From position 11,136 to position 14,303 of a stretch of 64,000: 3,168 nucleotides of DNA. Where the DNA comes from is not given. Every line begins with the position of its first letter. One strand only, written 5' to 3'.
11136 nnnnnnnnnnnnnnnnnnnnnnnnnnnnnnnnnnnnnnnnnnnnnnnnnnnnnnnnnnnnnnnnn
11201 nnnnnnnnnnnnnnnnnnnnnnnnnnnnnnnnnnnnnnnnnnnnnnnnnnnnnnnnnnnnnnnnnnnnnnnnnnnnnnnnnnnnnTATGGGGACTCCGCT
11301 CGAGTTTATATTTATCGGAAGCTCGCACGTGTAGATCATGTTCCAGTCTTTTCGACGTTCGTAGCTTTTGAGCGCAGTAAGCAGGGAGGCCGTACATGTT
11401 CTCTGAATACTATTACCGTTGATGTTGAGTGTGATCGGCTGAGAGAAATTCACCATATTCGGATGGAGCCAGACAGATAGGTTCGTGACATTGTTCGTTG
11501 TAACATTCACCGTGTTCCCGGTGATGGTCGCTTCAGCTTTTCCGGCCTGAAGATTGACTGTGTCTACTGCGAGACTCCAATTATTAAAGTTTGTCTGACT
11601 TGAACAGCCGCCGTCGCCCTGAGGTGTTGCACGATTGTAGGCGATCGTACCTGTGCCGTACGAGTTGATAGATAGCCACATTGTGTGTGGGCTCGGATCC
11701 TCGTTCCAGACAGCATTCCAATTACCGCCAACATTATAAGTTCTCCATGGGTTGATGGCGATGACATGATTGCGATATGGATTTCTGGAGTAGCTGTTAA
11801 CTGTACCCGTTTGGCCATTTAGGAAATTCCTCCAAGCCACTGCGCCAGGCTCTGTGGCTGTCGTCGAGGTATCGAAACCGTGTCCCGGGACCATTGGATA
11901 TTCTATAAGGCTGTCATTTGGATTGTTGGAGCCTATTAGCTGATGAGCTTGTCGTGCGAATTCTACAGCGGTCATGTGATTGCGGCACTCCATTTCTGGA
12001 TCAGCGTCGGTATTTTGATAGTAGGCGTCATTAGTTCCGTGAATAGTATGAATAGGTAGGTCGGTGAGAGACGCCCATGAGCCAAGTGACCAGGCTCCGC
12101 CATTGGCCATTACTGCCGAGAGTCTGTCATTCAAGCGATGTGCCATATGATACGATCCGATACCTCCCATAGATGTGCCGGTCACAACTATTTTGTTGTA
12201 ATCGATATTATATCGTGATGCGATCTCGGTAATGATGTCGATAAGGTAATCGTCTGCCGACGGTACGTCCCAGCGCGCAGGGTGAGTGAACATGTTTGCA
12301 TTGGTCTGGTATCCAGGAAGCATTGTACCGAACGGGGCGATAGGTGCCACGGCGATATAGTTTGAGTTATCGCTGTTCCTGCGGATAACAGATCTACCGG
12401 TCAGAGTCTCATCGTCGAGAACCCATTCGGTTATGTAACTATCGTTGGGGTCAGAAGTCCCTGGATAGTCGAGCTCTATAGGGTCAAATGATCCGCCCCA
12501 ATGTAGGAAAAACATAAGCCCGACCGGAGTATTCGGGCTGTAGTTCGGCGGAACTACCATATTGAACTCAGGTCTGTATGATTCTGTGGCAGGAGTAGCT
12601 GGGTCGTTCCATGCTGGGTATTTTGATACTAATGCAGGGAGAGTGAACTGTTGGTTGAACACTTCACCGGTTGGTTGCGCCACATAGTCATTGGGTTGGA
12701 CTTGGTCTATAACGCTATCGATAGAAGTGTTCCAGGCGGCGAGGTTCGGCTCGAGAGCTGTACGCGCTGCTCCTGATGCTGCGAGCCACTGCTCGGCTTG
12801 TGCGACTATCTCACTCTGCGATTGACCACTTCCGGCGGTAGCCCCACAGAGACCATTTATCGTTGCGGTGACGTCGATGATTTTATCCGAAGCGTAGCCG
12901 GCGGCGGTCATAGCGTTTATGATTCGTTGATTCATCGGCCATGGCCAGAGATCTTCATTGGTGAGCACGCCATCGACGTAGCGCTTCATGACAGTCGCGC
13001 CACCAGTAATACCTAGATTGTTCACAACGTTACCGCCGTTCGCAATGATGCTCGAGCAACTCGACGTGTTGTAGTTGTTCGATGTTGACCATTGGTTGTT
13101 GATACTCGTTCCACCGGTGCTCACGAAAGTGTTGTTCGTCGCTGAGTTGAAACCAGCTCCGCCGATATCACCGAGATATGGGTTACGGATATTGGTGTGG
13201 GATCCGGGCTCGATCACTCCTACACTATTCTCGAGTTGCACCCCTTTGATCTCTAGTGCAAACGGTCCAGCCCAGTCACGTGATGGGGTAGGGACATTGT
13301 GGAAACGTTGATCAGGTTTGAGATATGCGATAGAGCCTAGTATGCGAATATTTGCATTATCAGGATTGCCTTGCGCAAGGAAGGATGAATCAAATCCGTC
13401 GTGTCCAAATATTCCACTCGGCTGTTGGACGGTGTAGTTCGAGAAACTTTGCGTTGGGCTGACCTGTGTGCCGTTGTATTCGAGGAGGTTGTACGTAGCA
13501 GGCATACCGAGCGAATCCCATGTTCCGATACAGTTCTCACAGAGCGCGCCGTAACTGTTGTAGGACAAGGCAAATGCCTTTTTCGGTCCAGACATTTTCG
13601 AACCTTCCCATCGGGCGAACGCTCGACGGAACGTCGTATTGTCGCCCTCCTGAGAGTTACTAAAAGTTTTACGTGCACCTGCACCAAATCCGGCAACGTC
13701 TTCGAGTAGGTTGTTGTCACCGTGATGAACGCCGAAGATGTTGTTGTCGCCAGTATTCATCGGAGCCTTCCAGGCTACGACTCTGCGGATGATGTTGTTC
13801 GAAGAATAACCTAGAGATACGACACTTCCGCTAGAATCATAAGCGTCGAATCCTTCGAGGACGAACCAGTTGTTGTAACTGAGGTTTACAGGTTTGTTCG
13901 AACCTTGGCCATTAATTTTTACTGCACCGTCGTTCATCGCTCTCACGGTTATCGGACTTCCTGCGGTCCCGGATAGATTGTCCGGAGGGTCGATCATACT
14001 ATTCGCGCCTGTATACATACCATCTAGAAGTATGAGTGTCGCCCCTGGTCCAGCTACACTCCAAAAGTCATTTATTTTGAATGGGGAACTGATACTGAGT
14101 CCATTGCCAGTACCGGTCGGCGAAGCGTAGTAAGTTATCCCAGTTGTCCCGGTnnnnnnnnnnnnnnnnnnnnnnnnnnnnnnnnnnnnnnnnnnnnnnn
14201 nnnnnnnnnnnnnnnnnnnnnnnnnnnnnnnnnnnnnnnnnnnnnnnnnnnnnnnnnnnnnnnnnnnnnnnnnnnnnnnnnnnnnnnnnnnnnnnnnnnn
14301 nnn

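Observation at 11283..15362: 1359-aa secreted protein combining dockerin-like Ca-binding repeats, a right-handed beta-helix and a GxSxG esterase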

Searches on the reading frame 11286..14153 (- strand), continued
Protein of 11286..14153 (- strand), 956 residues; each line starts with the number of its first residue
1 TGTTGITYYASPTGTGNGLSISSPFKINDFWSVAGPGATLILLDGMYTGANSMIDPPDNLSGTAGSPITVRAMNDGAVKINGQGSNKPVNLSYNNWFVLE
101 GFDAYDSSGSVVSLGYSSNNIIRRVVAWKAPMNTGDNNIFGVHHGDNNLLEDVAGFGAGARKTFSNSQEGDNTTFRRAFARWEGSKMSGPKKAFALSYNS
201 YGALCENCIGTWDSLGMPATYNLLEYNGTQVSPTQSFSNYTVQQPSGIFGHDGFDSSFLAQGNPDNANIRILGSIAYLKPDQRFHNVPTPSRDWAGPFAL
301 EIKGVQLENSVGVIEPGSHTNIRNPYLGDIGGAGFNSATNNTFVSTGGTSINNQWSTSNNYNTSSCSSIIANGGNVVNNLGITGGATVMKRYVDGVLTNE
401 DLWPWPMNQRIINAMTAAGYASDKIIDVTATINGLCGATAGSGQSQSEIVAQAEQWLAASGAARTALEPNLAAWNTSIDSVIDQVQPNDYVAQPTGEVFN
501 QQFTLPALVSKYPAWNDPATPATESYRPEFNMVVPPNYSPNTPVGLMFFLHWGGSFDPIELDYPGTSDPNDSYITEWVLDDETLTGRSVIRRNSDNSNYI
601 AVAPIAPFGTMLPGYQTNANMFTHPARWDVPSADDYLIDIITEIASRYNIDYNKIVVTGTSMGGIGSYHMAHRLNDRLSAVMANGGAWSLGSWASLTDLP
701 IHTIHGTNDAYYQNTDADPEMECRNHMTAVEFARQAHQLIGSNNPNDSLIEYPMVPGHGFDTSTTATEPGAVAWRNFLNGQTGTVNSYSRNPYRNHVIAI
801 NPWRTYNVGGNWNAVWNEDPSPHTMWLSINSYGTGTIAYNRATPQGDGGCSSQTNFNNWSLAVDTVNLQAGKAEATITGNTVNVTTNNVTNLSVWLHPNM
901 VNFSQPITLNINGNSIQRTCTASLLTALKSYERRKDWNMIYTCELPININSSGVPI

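Call 32: fold_search(model_id=the predicted structure, library=pdb)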
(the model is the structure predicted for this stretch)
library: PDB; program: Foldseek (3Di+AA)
matches with E <= 10: 1914; with E <= 0.001: 358
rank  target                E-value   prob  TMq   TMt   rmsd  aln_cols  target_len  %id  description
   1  3doh_A                4.7e-08  1.00  0.18  0.42   7.8       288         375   19  Crystal Structure of a Thermostable Esterase (released 2009-02-17)
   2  3wyd_A                8.7e-08  1.00  0.18  0.80   4.2       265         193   19  C-terminal esterase domain of LC-Est1 (released 2014-11-12)
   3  1ru4                  1.2e-07  1.00  0.24  0.54   6.8       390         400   15  Crystal structure of pectate lyase Pel9A (released 2004-04-13)
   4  3doh_B                1.9e-07  1.00  0.18  0.42   7.5       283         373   19  Crystal Structure of a Thermostable Esterase (released 2009-02-17)
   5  3wyd_B                4.2e-07  1.00  0.18  0.81   4.0       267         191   19  C-terminal esterase domain of LC-Est1 (released 2014-11-12)
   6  4q82_B                8.5e-07  1.00  0.17  0.61   7.8       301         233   20  Crystal Structure of Phospholipase/Carboxylesterase from Haliangium ochraceum (released 2014-05-14)
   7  5olq_C                1.2e-06  1.00  0.24  0.50   7.7       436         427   15  Rhamnogalacturonan lyase (released 2017-11-29)
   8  5olr_A                1.7e-06  1.00  0.22  0.45   8.0       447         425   14  Rhamnogalacturonan lyase (released 2017-11-29)
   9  5olr_C                3.1e-06  1.00  0.17  0.34   9.5       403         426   13  Rhamnogalacturonan lyase (released 2017-11-29)
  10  8jh8_A                3.2e-06  1.00  0.15  0.52  11.8       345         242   16  Structure-based characterization and improvement of an enzymatic activity of Acremonium alcalophilum feruloyl esterase (released 2024-04-17)
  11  8qbh                  3.7e-06  1.00  0.17  0.38  18.9       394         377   11  AntI in complex with 1-Naphthol (released 2024-03-13)
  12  6kfn                  3.9e-06  1.00  0.20  0.58   8.7       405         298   11  Crystal structure of alginate lyase from Paenibacillus sp. str. FPU-7 (released 2019-10-30)
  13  4q82_A                4.5e-06  1.00  0.17  0.61   7.8       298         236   20  Crystal Structure of Phospholipase/Carboxylesterase from Haliangium ochraceum (released 2014-05-14)
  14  6hxa                  4.5e-06  1.00  0.17  0.39  18.6       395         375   11  AntI from P. luminescens catalyses terminal polyketide shortening in the biosynthesis of anthraquinones (released 2019-08-07)
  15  5olq_A                5.0e-06  1.00  0.23  0.47   7.4       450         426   14  Rhamnogalacturonan lyase (released 2017-11-29)
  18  7o84_A                6.6e-06  1.00  0.19  0.40  12.6       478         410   13  Structure of the PL6 family alginate lyase Pedsa0632 from Pseudopedobacter saltans in complex with substrate (released 2021-07-28)
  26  5gqc_D                9.6e-06  1.00  0.17  0.24  12.2       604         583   12  Crystal structure of lacto-N-biosidase LnbX from Bifidobacterium longum subsp. longum, ligand-free form (released 2017-04-19)
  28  7o84_B                1.0e-05  1.00  0.17  0.34  12.7       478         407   14  Structure of the PL6 family alginate lyase Pedsa0632 from Pseudopedobacter saltans in complex with substrate (released 2021-07-28)
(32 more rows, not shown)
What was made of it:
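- On Alpha/beta-hydrolase carboxylesterases (Abhydrolase_2 / Esterase PF00756 / CE1-like): Foldseek gives 3wyd a TM-score of 0.80 normalised to the target (E 8.7e-8); 3doh has E 4.7e-8 (call 32).
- Closest known: PL9 pectate/rhamnogalacturonan lyases. Same: The fold is a right-handed parallel beta-helix of similar length (Foldseek E 1e-7 to 1e-5, call 32).
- The beta-helix matches PL9 1ru4 and 5olq, PL31 6kfn and PL6 7o84 (call 32). The top beta-helix matches are all lyases, from PL9, PL31 and PL6 (call 32).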

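Call 51: search_protein_families(library=pfam, proteins=[P0139, P0199, P0121], max_evalue=1)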
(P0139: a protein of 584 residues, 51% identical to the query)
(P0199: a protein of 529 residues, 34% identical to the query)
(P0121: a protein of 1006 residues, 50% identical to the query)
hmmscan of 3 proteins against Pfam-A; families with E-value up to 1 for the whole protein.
P0139 (584 aa): 2 families
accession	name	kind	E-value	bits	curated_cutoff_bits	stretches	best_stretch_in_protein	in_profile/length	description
PF14592.12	Chondroitinas_B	-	0.0065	16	24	1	90-140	14-60/426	Chondroitinase B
PF12046.13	CCB1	-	0.24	11.2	25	1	553-581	2-30/168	Cofactor assembly of complex C subunit B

P0199 (529 aa): 2 families
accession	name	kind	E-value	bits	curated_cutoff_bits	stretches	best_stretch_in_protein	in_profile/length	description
PF14592.12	Chondroitinas_B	-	1.3e-05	24.8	24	1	85-158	14-79/426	Chondroitinase B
PF16014.10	SAP130_C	-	0.48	9.9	27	1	10-70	86-147/406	Histone deacetylase complex subunit SAP130 C-terminus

P0121 (1006 aa): 8 families
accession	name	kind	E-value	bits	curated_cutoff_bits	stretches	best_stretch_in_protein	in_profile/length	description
PF00756.26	Esterase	-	1.1e-05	25.8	22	1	613-756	9-149/251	Putative esterase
PF14592.12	Chondroitinas_B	-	1.5e-05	24.6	24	1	130-223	13-96/426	Chondroitinase B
PF02230.22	Abhydrolase_2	-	0.0005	20.4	23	1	712-757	95-140/217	Phospholipase/Carboxylesterase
PF12146.15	Hydrolase_4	-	0.00058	19.7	27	1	694-759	47-113/239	Serine aminopeptidase, S33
PF06028.17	DUF915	-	0.029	14.2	22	1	703-737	86-118/255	Alpha/beta hydrolase of unknown function (DUF915)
PF13250.11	DUF4041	-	0.031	14.6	27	1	568-591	4-27/56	Domain of unknown function (DUF4041)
PF12697.13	Abhydrolase_6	-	0.072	14.2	26.3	1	699-761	48-100/217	Alpha/beta hydrolase family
PF07859.19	Abhydrolase_3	-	0.23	11.6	25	1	708-746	54-95/210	alpha/beta hydrolase fold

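Call 57: find_encoding_contigs(protein=P0133, flank=10000, max_places=1)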
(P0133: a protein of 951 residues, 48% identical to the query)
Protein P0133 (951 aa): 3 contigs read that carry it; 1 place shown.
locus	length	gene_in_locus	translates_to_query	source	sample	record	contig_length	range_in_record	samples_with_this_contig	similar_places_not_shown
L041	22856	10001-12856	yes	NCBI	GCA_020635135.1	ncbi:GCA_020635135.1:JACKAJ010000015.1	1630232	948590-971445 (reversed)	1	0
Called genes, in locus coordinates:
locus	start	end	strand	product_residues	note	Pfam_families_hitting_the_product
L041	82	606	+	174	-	PF00210:Ferritin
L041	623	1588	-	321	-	PF01916:DS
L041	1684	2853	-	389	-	-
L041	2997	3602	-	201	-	-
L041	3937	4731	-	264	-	PF13489:Methyltransf_23, PF08241:Methyltransf_11, PF13649:Methyltransf_25 (weak)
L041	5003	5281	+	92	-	-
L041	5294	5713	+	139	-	PF07166:DUF1398 (weak)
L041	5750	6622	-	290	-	PF04072:LCM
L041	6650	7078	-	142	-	-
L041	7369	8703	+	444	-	-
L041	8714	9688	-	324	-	-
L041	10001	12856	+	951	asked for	-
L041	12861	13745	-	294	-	PF00892:EamA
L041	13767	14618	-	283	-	PF06629:MipA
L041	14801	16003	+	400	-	-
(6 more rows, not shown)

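Call 58: find_encoding_contigs(protein=P0124, flank=10000, max_places=1)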
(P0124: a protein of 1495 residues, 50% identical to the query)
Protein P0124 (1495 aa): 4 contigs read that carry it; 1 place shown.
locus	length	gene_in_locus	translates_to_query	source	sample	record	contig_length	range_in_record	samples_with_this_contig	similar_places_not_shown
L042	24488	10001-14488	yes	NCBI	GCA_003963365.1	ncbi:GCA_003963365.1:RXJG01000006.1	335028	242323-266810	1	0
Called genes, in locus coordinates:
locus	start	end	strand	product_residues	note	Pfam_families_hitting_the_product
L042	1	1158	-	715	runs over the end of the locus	PF17804:TSP_NTD, PF00595:PDZ, PF17820:PDZ_6 (weak), PF03572:Peptidase_S41, PF11818:DUF3340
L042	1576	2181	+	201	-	PF04286:DUF445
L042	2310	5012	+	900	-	PF13620:CarboxypepD_reg, PF13715:CarbopepD_reg_2 (faint), PF00593:TonB_dep_Rec_b-barrel, PF14905:OMP_b-brl_3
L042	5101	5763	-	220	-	PF01135:PCMT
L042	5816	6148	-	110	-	-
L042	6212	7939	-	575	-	PF02878:PGM_PMM_I, PF02879:PGM_PMM_II, PF02880:PGM_PMM_III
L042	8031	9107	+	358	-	PF10043:DUF2279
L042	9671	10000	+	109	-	-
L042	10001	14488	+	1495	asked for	PF17963:Big_9 (faint), PF00801:PKD (faint), PF07495:Y_Y_Y (faint), PF18911:PKD_4 (faint), PF22352:K319L-like_PKD, PF16967:TcfC (faint), PF22352:K319L-like_PKD, PF22842:Pel9A-like_beta_helix, +1 more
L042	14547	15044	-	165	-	PF00156:Pribosyltran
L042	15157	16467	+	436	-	PF13534:Fer4_17 (faint), PF12838:Fer4_7 (faint), PF00037:Fer4 (faint), PF12797:Fer4_2 (faint), PF13237:Fer4_10 (weak), PF14697:Fer4_21 (faint), PF13183:Fer4_8, PF13187:Fer4_9, +1 more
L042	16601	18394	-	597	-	PF00009:GTP_EFTU, PF03144:GTP_EFTU_D2, PF00679:EFG_C, PF06421:LepA_C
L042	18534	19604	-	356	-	-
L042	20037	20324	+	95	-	PF00076:RRM_1, PF13893:RRM_5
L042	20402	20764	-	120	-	-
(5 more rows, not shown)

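Call 59: find_encoding_contigs(protein=P0122, flank=10000, max_places=1)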
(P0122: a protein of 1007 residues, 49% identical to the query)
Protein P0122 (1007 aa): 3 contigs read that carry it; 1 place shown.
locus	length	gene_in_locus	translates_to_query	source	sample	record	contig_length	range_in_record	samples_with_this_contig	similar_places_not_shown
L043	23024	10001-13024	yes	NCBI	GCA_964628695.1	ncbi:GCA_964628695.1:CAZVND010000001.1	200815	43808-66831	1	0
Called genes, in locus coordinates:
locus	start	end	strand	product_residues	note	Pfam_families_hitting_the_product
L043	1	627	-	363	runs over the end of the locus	PF01118:Semialdhyde_dh, PF02774:Semialdhyde_dhC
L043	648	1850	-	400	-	PF00696:AA_kinase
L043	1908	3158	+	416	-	PF03435:Sacchrp_dh_NADP, PF16653:Sacchrp_dh_C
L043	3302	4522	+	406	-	PF00278:Orn_DAP_Arg_deC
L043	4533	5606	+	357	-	PF00491:Arginase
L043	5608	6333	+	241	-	PF00557:Peptidase_M24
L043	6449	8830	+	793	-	PF01820:Dala_Dala_lig_N, PF02655:ATP-grasp_3 (faint), PF07478:Dala_Dala_lig_C, PF01820:Dala_Dala_lig_N, PF07478:Dala_Dala_lig_C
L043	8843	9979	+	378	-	PF01168:Ala_racemase_N, PF00842:Ala_racemase_C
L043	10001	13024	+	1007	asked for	PF14592:Chondroitinas_B (weak), PF00756:Esterase (weak)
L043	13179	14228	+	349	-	PF22352:K319L-like_PKD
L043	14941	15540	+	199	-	-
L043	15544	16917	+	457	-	PF05970:PIF1, PF13245:AAA_19, PF13401:AAA_22, PF13604:AAA_30, PF21530:Pif1_2B_dom (faint)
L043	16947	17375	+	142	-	PF03073:TspO_MBR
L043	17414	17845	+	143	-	PF06044:DpnI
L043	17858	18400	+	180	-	PF13453:Zn_ribbon_TFIIB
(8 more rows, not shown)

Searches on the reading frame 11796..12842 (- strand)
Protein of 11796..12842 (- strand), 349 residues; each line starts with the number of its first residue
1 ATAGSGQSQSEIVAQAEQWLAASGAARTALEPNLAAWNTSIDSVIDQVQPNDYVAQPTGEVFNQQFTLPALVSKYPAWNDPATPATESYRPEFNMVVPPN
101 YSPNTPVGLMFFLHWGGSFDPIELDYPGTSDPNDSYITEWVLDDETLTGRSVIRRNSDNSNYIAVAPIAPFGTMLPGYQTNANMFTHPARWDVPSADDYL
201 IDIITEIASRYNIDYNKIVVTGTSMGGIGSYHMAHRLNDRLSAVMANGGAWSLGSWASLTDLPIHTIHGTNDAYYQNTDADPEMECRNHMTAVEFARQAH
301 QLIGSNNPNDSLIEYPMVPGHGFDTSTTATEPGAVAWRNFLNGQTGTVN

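Call 51: search_protein_families(library=pfam, proteins=[window:11796-12842:-], max_evalue=1)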
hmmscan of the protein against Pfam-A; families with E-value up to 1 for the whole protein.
window:11796-12842:- (349 aa): 12 families
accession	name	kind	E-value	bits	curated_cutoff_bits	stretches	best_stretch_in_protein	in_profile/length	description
PF02230.22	Abhydrolase_2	-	1.6e-05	25.3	23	1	193-274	83-169/217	Phospholipase/Carboxylesterase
PF00326.27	Peptidase_S9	-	0.00024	21.1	22.6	1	200-280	48-128/213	Prolyl oligopeptidase family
PF12146.15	Hydrolase_4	-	0.00056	19.7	27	1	188-251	47-111/239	Serine aminopeptidase, S33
PF07859.19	Abhydrolase_3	-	0.006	16.8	25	1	200-240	52-95/210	alpha/beta hydrolase fold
PF00756.26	Esterase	-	0.007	16.6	22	1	206-250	105-149/251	Putative esterase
PF20434.5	BD-FAE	-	0.012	15.6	26.8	1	202-227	75-100/215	BD-FAE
PF00561.26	Abhydrolase_1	-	0.031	14.4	25.8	1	200-261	55-111/245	alpha/beta hydrolase fold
PF12740.14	PETase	-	0.032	14.1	28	1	205-274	114-181/263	PET hydrolase-like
PF01738.24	DLH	-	0.092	12.8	21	1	195-280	76-162/217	Dienelactone hydrolase family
PF07819.20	PGAP1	-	0.19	11.9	24.3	1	198-231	70-106/233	PGAP1-like alpha/beta domain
PF12697.13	Abhydrolase_6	-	0.2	12.7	26.3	1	187-255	42-100/217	Alpha/beta hydrolase family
PF24798.1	Ig-CFAP74_4th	-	0.26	11.9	28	1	158-191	37-70/95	CFAP74 forth Ig-like domain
